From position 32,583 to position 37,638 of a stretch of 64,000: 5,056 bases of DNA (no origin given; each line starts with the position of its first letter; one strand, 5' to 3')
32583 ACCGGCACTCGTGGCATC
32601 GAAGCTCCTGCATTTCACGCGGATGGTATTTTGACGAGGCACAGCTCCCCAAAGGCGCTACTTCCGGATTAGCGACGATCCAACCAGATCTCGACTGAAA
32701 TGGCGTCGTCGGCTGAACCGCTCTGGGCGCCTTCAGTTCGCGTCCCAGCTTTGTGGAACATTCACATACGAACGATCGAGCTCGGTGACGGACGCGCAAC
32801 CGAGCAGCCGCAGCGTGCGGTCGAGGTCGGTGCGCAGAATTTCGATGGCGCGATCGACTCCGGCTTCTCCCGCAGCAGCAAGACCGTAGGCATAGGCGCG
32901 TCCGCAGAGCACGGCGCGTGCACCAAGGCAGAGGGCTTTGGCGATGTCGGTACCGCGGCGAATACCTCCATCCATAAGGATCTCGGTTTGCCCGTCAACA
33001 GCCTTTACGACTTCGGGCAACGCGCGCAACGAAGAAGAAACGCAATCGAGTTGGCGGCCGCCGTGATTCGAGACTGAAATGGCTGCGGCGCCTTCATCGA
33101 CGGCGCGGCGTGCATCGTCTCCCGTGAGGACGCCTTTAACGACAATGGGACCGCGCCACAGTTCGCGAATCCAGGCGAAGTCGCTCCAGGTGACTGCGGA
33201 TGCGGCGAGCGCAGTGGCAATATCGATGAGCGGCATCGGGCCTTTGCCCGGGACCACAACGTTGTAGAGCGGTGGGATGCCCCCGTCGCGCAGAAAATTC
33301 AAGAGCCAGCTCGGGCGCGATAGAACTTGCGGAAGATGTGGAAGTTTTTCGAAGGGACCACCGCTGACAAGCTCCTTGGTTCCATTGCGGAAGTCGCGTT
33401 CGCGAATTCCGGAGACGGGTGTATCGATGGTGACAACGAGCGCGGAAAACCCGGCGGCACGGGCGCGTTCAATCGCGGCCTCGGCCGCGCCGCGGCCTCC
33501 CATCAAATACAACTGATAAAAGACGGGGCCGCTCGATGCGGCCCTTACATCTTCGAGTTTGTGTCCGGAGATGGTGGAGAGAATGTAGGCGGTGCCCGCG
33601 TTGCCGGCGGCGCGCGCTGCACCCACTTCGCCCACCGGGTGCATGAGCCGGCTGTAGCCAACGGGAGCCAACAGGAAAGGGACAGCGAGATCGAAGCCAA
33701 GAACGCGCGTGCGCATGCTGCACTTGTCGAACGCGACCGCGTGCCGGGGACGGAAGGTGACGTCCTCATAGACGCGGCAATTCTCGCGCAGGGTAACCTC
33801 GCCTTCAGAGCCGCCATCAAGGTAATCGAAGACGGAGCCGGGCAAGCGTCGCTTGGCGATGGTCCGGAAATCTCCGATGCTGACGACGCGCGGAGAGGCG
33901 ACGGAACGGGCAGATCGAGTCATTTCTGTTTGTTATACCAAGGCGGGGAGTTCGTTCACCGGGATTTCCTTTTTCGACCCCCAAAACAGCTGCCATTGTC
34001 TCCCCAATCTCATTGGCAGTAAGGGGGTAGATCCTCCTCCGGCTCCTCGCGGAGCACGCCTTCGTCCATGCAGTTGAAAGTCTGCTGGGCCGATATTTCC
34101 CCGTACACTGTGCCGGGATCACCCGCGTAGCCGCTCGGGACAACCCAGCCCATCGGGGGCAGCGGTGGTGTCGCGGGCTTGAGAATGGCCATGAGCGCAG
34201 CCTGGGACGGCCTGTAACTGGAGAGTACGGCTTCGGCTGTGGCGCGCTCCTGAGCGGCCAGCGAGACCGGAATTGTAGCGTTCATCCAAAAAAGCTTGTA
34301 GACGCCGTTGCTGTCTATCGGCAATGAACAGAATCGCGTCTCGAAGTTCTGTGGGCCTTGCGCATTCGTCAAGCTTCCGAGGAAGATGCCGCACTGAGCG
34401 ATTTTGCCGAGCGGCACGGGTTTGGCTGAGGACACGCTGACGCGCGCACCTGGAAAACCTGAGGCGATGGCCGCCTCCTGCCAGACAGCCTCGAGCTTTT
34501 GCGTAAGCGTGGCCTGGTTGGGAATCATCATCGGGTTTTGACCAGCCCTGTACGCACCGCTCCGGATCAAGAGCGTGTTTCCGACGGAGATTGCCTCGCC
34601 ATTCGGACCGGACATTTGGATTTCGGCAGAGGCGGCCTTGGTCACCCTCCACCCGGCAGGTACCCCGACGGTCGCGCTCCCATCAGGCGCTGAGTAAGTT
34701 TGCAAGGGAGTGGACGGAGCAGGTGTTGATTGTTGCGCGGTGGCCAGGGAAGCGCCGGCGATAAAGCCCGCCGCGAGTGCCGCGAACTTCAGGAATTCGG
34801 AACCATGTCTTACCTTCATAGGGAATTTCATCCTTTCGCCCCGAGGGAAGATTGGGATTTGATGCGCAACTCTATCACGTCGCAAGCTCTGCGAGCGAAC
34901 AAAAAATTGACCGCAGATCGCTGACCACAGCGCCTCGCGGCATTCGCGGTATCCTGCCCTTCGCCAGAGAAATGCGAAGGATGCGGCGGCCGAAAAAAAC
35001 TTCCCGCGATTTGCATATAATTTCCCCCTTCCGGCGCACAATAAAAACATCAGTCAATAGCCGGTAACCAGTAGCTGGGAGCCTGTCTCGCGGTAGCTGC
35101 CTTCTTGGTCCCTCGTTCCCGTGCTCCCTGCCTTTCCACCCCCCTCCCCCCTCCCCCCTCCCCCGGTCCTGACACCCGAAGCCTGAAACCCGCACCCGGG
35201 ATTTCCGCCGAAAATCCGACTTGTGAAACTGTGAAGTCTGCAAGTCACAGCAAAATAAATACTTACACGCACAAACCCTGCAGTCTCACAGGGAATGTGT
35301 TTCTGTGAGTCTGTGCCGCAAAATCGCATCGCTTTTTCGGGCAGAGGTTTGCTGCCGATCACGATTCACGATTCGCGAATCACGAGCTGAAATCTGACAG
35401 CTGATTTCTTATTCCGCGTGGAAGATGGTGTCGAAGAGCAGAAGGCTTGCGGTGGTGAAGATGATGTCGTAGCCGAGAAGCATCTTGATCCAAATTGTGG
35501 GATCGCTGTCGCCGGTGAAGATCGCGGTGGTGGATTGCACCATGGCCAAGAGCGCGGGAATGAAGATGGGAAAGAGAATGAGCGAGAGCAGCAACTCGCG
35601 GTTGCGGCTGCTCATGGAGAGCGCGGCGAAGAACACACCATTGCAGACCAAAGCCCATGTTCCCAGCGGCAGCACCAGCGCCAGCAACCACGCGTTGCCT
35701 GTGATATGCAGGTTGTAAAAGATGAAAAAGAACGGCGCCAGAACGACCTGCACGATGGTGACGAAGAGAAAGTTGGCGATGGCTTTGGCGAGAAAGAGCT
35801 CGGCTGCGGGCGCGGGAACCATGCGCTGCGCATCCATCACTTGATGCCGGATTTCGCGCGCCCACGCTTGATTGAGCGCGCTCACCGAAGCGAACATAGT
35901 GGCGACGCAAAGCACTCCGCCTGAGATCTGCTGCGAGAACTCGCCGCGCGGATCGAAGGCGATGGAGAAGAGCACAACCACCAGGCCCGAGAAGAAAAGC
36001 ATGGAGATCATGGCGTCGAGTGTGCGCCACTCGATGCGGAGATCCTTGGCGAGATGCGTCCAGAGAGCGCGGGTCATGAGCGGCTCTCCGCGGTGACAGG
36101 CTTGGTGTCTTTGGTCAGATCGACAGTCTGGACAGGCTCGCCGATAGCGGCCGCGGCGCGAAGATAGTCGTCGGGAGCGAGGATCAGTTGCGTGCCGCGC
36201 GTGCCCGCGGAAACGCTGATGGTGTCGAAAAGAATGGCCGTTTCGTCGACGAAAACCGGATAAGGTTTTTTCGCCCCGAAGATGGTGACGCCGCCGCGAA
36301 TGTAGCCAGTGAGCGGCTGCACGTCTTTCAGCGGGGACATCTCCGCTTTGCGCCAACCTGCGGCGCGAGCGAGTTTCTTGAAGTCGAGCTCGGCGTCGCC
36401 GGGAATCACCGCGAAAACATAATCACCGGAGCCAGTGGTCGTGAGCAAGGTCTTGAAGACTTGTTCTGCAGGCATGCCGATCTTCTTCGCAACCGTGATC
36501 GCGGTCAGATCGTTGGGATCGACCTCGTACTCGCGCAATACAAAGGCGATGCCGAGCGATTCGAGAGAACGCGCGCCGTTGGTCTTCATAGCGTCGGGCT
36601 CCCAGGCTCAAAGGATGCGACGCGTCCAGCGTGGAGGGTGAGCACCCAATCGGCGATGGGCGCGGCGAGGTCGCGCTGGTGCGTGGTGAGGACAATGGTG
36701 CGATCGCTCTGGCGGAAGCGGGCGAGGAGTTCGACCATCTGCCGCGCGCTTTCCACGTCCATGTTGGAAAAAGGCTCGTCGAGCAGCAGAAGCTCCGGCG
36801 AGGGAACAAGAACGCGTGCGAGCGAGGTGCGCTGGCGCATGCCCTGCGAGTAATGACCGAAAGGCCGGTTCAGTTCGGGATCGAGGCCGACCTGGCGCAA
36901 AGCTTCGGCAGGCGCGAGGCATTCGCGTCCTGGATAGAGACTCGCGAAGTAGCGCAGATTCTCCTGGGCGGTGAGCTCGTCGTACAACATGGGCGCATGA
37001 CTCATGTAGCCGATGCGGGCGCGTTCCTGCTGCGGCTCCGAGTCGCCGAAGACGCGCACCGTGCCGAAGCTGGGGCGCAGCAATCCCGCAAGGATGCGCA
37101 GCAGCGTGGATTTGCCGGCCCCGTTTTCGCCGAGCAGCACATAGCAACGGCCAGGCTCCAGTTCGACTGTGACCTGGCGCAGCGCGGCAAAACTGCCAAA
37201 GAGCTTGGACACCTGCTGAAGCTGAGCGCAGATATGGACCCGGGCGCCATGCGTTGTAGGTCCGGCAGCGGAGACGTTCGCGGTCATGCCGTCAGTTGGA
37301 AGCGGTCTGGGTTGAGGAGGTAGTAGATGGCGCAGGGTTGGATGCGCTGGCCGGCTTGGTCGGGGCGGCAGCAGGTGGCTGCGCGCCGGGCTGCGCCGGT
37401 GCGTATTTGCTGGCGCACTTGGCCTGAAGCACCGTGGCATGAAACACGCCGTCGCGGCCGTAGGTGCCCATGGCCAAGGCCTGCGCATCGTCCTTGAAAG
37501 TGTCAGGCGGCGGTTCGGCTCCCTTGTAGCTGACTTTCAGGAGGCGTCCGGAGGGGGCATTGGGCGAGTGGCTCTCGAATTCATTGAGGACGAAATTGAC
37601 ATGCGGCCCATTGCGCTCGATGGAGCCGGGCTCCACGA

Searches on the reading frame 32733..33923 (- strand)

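Call 33: search_protein_families(library=pfam, proteins=[window:32733-33923:-], max_evalue=0.00001)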
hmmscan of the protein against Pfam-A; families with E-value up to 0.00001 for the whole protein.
window:32733-33923:- (396 aa): 2 families
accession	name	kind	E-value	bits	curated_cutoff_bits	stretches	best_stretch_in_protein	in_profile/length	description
PF01070.24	FMN_dh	-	1.2e-125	419.6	24.9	1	23-388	1-349/350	FMN-dependent dehydrogenase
PF00478.31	IMPDH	-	3.3e-07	30.1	25.6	1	235-353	122-248/345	IMP dehydrogenase / GMP reductase domain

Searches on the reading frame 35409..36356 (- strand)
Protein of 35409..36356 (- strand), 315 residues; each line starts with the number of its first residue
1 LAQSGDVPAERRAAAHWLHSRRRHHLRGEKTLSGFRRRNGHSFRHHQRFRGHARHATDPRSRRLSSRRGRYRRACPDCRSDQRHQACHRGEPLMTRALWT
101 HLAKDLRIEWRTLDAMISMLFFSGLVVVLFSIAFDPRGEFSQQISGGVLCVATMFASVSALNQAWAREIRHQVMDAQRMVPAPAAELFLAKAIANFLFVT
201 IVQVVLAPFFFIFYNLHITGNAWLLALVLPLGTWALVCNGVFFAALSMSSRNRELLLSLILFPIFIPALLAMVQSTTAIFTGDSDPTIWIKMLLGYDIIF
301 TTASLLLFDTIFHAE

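Call 33: search_protein_families(library=pfam, proteins=[window:35409-36356:-], max_evalue=0.00001)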
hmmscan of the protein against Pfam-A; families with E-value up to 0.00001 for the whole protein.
window:35409-36356:- (315 aa): 1 family
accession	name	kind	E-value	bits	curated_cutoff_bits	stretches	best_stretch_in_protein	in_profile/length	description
PF03379.19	CcmB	-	1.4e-35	123.1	24.9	1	100-299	3-200/215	CcmB protein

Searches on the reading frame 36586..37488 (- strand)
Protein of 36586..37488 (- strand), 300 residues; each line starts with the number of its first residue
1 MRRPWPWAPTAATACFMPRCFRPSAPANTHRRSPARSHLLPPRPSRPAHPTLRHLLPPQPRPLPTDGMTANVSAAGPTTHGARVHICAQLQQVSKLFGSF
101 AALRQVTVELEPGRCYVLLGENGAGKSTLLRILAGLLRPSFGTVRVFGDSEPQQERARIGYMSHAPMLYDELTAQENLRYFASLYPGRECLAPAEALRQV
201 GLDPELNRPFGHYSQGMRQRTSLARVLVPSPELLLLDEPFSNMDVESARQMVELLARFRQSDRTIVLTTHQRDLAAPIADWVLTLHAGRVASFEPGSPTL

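Call 33: search_protein_families(library=pfam, proteins=[window:36586-37488:-], max_evalue=0.00001)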
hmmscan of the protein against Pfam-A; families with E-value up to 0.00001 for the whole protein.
window:36586-37488:- (300 aa): 2 families
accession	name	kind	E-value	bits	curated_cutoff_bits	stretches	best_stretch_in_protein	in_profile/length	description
PF00005.33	ABC_tran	-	1.1e-29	104.3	25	1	103-240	1-136/137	ABC transporter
PF13304.12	AAA_21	-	7.4e-13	49.7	27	1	207-271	232-299/304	AAA domain, putative AbiEii toxin, Type IV TA system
